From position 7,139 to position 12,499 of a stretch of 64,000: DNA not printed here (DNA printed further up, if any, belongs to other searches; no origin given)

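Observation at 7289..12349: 1686-aa secreted nuclease combining a PLC/S1-P1-like Zn hydrolase domain, an SNase domain and three lamin-tail domains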

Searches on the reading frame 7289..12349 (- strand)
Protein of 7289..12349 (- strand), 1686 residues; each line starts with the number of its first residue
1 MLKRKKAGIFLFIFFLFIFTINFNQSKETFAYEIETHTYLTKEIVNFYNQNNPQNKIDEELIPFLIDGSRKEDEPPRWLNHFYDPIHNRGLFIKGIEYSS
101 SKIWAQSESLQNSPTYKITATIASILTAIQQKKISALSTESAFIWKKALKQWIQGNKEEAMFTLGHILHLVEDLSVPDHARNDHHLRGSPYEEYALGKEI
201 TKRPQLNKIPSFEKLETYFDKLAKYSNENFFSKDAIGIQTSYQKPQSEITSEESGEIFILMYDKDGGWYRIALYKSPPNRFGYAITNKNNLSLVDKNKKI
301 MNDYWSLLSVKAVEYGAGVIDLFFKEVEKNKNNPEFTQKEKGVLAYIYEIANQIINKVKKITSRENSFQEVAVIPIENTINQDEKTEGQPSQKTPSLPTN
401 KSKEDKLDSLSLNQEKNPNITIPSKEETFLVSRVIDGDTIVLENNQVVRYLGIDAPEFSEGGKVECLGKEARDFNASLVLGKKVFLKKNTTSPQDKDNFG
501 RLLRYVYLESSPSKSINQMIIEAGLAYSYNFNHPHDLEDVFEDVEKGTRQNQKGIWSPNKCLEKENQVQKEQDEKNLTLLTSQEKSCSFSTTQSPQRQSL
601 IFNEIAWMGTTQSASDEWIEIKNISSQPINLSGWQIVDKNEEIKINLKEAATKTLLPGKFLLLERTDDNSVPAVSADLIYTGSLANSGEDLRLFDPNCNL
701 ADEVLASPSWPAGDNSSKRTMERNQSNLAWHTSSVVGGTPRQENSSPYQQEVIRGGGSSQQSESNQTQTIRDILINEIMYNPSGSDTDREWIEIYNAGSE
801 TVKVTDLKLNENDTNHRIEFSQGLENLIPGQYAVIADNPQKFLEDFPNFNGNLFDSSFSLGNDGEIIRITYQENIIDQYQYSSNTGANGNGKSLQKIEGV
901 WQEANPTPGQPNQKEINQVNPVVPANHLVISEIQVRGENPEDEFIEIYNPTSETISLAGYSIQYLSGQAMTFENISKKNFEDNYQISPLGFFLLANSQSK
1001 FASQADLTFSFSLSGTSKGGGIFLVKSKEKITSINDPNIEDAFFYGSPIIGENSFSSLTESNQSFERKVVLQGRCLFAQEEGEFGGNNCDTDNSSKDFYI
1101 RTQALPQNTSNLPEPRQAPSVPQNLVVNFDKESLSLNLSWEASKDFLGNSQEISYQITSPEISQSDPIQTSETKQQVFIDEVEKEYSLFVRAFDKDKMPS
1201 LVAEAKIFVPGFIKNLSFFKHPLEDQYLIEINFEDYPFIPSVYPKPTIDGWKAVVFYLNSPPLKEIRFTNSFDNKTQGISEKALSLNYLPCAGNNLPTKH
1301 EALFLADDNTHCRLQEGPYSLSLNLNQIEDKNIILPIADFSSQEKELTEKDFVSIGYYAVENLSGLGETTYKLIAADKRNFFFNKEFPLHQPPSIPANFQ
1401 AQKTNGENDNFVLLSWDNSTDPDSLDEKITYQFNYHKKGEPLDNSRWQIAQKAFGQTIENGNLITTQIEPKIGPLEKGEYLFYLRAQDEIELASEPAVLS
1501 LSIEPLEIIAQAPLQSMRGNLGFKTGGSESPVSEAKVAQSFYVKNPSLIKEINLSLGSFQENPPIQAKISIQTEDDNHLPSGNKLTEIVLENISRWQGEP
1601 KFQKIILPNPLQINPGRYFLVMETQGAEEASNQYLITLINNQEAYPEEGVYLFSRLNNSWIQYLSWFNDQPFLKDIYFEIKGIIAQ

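Call 4: search_protein_families(library=pfam, proteins=[window:7289-12349:-], max_evalue=1)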
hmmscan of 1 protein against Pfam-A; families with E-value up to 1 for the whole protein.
window:7289-12349:- (1686 aa): 6 families
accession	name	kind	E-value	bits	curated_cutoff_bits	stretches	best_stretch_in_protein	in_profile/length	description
PF00932.25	LTD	-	1.9e-41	141.2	34.3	3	767-882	2-108/109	Lamin Tail Domain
PF00565.23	SNase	-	4.1e-17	63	21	1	448-557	2-106/107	Staphylococcal nuclease homologue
PF00882.24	Zn_dep_PLPC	-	0.0055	17.1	26.8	1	36-233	1-128/167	Zinc dependent phospholipase C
PF14524.12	Wzt_C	-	0.011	16.2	30.4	0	788-834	57-101/143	Wzt C-terminal domain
PF05637.18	Glyco_transf_34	-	0.049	13.8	23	1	310-364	151-205/238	galactosyl transferase GMA12/MNN10 family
PF13918.12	PLDc_3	-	0.22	11.6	27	1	1168-1209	58-99/180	PLD-like domain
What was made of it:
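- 10670..11077 (-): Staphylococcal-nuclease (SNase) domain, residues 425-560. D438, R449, D454, E457 and R501 are intact. Pfam E=4.1e-17 (call 4).
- On SNase (PF00565, staphylococcal nuclease homologues): 63 bits against a cut-off of 21, E=4.1e-17, residues 448-557 (call 4)
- On Lamin tail domain (PF00932): 141 bits against a cut-off of 34, 3 stretches (call 4).
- On ExeM/NucH extracellular endonuclease (NF033680/NF033681): No EEP domain (call 4).
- Checked: Pfam results (call 4):
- SNase: Pfam E=4e-17 (call 4).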

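Call 5: search_protein_families(library=ncbifam, proteins=[window:7289-12349:-], max_evalue=1)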
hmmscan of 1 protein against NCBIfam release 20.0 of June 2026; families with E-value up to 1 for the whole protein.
window:7289-12349:- (1686 aa): 3 families
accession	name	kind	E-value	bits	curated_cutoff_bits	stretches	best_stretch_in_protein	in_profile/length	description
NF047694.1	TnucaseNucIStaph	equivalog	9.8e-18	64.2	250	1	419-557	37-175/175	thermonuclease NucI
NF047969.1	CaNuclEcnA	equivalog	1.3e-09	38.2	180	2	466-557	64-149/151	calcium-activated nuclease EcnA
NF033680.1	exonuc_ExeM-GG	exception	0.04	11.9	1300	1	921-970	19-67/884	extracellular exonuclease ExeM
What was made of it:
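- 10670..11077 (-): NCBIfam NucI 9.8e-18, below its equivalog cut-off (call 5).
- On ExeM/NucH extracellular endonuclease (NF033680/NF033681): Only an E=0.04, 11.9-bit match (cut-off 1300) over an LTD (call 5).
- Closest known: LTD-bearing extracellular nucleases. Different: The only NCBIfam ExeM match is E=0.04, and it falls on an LTD (call 5).
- Tried and rejected: ExeM-type membership: rejected (call 5).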

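Call 10: search_solved_structures(query=window:7289-12349:-, max_evalue=1, show_alignments=0)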
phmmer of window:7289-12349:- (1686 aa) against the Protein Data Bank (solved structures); distinct sequences matched with E-value up to 1: 245 (the best 60 are shown).
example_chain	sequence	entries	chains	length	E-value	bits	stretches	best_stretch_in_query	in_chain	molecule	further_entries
1snq_A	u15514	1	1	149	6.9e-08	33.5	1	426-559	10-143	STAPHYLOCOCCAL NUCLEASE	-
4qf4_A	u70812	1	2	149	7.7e-08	33.3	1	426-559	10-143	Thermonuclease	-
1kdc_A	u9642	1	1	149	9.4e-08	33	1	426-560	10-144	STAPHYLOCOCCAL NUCLEASE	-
3dhq_A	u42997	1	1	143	1.4e-07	32.5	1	426-559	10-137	Thermonuclease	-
6u0x_A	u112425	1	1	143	1.7e-07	32.2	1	426-559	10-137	Thermonuclease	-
3ruz_A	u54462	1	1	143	1.8e-07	32.1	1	426-559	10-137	Thermonuclease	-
4iun_A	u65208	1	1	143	2e-07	31.9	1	426-559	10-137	Thermonuclease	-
4j1m_A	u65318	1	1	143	2e-07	31.9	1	426-559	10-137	Thermonuclease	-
1ez6_A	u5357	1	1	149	2e-07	31.9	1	426-559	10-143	STAPHYLOCOCCAL NUCLEASE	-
1eya_A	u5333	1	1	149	2e-07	31.9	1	426-559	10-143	STAPHYLOCOCCAL NUCLEASE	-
3d6c_A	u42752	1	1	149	2.1e-07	31.9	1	426-559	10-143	Thermonuclease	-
2rks_A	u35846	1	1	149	2.1e-07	31.9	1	426-559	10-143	Thermonuclease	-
2sns_A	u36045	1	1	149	2.5e-07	31.6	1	426-560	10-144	THERMONUCLEASE PRECURSOR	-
3mhb_A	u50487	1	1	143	2.7e-07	31.5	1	426-559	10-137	Thermonuclease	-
3sr1_A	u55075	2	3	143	3.5e-07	31.1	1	426-559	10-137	thermonuclease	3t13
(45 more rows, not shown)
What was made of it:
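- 10670..11077 (-): PDB SNase hits about 1e-7 (call 10).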
